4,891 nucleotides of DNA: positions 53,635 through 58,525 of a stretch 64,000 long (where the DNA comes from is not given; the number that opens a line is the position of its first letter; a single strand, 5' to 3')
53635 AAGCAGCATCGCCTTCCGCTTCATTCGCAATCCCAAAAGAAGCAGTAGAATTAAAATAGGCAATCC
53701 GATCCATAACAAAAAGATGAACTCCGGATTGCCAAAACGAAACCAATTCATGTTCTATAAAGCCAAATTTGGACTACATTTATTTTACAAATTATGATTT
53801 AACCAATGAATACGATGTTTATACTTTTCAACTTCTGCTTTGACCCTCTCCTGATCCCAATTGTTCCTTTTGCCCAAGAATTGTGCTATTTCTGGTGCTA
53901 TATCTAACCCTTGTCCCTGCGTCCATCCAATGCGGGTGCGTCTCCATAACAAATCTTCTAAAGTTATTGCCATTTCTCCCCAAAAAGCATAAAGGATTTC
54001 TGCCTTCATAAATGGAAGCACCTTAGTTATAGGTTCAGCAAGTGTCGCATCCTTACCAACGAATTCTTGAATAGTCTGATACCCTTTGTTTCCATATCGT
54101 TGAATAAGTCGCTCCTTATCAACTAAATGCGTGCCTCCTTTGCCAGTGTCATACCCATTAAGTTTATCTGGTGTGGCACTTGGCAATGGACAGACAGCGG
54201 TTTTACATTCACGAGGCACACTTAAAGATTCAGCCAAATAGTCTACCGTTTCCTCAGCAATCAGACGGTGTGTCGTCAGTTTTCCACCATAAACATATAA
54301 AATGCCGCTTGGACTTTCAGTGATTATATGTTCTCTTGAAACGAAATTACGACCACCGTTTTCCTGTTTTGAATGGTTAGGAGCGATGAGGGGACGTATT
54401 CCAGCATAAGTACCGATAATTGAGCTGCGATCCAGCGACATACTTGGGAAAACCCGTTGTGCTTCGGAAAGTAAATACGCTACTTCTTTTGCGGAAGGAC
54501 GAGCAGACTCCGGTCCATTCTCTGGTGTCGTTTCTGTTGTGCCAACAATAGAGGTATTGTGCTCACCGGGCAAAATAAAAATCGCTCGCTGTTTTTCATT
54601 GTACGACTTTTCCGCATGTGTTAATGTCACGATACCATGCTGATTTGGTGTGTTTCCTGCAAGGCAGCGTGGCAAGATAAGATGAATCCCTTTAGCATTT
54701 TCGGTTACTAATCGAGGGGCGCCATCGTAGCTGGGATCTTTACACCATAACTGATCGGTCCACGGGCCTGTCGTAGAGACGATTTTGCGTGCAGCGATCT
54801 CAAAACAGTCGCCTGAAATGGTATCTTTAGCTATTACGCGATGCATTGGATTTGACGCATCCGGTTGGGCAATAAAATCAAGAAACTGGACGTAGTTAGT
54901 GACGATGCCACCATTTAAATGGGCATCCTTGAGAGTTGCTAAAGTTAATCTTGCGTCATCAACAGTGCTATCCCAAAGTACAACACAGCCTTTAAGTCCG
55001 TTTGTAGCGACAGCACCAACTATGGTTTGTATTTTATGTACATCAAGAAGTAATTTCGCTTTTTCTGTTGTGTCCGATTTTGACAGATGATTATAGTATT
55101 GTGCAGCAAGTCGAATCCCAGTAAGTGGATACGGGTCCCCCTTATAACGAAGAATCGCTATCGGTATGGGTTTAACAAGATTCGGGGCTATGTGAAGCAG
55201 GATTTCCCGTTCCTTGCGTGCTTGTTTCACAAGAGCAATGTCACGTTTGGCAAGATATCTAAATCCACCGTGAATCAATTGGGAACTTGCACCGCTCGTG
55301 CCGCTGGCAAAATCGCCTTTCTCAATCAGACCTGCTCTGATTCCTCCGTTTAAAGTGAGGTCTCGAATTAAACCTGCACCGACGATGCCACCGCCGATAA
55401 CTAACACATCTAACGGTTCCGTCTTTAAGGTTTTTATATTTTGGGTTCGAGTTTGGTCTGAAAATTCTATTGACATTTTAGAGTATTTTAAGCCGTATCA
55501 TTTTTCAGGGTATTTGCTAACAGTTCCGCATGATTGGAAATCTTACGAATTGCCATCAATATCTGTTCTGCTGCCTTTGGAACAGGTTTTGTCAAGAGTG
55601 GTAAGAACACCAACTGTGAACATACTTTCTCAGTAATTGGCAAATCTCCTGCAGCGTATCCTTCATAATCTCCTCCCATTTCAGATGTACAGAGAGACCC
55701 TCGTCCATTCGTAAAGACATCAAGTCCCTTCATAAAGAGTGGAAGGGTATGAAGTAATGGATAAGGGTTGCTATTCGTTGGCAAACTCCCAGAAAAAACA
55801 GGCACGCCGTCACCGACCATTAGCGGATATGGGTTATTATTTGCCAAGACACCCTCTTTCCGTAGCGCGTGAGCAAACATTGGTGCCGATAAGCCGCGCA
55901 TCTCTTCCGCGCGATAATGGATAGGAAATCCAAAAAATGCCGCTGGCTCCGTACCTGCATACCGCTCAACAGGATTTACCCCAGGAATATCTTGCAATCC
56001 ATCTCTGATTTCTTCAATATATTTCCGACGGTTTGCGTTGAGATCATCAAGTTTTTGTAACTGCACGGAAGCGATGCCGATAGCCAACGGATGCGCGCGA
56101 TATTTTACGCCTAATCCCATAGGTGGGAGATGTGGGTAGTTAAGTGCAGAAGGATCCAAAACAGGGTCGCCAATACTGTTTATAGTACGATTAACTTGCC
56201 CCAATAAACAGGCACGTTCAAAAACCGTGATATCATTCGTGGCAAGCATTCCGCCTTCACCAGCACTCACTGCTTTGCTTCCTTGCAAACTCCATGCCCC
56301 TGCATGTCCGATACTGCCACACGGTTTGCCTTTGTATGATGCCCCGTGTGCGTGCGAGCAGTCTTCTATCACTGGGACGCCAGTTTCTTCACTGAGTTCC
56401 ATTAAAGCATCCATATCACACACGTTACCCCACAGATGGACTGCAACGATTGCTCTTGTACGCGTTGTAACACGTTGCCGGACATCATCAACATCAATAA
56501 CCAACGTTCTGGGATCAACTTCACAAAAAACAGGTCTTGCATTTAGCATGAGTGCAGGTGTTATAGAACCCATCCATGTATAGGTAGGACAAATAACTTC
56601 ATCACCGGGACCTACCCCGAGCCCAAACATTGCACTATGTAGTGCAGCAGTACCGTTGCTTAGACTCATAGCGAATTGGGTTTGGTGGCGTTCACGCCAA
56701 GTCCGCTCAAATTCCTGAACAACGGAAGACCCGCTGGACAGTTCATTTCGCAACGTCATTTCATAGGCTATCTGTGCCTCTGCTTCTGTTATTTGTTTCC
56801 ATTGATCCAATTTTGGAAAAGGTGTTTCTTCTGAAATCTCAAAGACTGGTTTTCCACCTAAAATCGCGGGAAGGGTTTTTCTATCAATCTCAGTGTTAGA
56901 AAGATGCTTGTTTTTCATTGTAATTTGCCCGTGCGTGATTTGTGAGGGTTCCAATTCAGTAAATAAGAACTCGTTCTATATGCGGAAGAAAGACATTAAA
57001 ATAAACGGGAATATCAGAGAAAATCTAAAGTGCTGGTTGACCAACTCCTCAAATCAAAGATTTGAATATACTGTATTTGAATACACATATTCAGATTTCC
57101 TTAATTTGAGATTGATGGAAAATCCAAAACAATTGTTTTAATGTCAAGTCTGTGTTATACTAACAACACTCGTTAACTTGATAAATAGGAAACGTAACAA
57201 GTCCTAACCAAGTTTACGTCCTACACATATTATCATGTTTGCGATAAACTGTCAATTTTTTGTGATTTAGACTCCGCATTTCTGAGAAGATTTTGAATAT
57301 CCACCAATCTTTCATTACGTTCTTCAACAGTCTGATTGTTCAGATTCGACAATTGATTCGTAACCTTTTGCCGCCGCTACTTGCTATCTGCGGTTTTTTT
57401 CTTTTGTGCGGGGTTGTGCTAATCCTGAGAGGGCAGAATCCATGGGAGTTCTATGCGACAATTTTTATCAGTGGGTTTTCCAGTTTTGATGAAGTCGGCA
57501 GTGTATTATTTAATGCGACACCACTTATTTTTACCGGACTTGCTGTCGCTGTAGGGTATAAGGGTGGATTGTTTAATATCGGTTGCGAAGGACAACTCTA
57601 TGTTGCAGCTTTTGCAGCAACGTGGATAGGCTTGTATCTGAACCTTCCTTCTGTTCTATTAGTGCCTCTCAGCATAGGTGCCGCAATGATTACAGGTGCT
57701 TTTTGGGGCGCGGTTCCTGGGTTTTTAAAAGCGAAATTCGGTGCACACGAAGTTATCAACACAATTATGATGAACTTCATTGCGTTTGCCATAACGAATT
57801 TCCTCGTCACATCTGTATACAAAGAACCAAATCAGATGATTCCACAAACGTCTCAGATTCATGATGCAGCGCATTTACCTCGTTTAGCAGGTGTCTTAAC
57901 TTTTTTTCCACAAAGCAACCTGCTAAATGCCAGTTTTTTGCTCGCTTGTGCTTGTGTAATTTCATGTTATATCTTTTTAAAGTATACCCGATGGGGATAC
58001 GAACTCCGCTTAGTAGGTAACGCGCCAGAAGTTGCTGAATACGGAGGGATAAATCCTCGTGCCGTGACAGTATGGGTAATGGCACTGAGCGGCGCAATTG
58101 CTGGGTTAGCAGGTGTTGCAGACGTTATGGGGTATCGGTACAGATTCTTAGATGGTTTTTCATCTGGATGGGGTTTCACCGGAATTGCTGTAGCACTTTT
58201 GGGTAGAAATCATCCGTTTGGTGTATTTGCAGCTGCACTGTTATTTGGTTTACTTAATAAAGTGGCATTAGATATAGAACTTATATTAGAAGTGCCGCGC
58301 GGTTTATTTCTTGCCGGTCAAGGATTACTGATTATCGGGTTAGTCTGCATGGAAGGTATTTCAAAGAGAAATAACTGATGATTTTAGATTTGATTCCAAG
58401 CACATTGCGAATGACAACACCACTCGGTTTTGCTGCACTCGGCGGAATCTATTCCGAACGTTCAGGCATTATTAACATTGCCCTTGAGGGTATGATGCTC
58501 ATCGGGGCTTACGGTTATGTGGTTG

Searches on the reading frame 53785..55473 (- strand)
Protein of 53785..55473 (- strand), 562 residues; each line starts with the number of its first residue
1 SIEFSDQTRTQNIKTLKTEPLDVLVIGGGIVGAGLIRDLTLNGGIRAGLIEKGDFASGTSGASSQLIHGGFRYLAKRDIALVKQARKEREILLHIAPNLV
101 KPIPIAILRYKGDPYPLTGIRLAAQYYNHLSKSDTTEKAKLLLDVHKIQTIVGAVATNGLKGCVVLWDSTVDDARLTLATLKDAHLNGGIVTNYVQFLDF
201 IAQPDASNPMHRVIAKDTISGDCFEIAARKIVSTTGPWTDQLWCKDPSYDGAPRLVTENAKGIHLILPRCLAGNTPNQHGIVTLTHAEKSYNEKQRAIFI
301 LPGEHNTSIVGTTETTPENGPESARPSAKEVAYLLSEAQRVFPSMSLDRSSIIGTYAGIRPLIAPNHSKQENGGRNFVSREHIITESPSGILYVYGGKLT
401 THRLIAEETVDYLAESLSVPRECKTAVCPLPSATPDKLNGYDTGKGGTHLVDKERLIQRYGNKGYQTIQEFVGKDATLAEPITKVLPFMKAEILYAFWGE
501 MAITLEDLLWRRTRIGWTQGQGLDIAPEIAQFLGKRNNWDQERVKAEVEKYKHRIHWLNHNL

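Call 33: search_protein_families(library=pfam, proteins=[window:53785-55473:-], max_evalue=0.0001)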
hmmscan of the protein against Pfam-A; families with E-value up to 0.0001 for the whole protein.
window:53785-55473:- (562 aa): 2 families
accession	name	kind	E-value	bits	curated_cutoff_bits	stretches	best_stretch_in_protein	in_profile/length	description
PF01266.30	DAO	-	1.2e-38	134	27.9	1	22-411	1-352/353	FAD dependent oxidoreductase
PF16901.10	DAO_C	-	8.3e-17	61.7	31.4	1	453-543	33-125/126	C-terminal domain of alpha-glycerophosphate oxidase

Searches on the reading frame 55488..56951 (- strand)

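Call 33: search_protein_families(library=pfam, proteins=[window:55488-56951:-], max_evalue=0.0001)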
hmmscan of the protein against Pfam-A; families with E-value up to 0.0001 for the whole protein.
window:55488-56951:- (487 aa): 1 family
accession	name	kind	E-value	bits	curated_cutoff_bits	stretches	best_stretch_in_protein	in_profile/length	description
PF01041.23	DegT_DnrJ_EryC1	-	5.3e-74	250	19.8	1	54-369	3-302/360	DegT/DnrJ/EryC1/StrS aminotransferase family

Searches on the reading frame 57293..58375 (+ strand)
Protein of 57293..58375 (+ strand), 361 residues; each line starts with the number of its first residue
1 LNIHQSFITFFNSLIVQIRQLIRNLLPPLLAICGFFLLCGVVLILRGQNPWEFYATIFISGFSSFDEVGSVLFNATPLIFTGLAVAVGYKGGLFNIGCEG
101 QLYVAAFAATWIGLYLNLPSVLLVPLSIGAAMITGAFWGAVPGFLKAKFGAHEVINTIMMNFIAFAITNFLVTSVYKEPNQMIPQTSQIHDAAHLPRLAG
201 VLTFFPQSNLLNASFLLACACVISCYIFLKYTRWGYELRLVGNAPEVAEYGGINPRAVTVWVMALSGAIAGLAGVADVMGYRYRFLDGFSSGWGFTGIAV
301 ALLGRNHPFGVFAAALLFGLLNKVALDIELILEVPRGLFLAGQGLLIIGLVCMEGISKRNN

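Call 33: search_protein_families(library=pfam, proteins=[window:57293-58375:+], max_evalue=0.0001)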
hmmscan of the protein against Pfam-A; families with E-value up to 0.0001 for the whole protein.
window:57293-58375:+ (361 aa): 1 family
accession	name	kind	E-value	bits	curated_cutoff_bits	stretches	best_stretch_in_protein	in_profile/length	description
PF02653.21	BPD_transp_2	-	8.9e-44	150.1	26.8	1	70-328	4-249/269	Branched-chain amino acid transport system / permease component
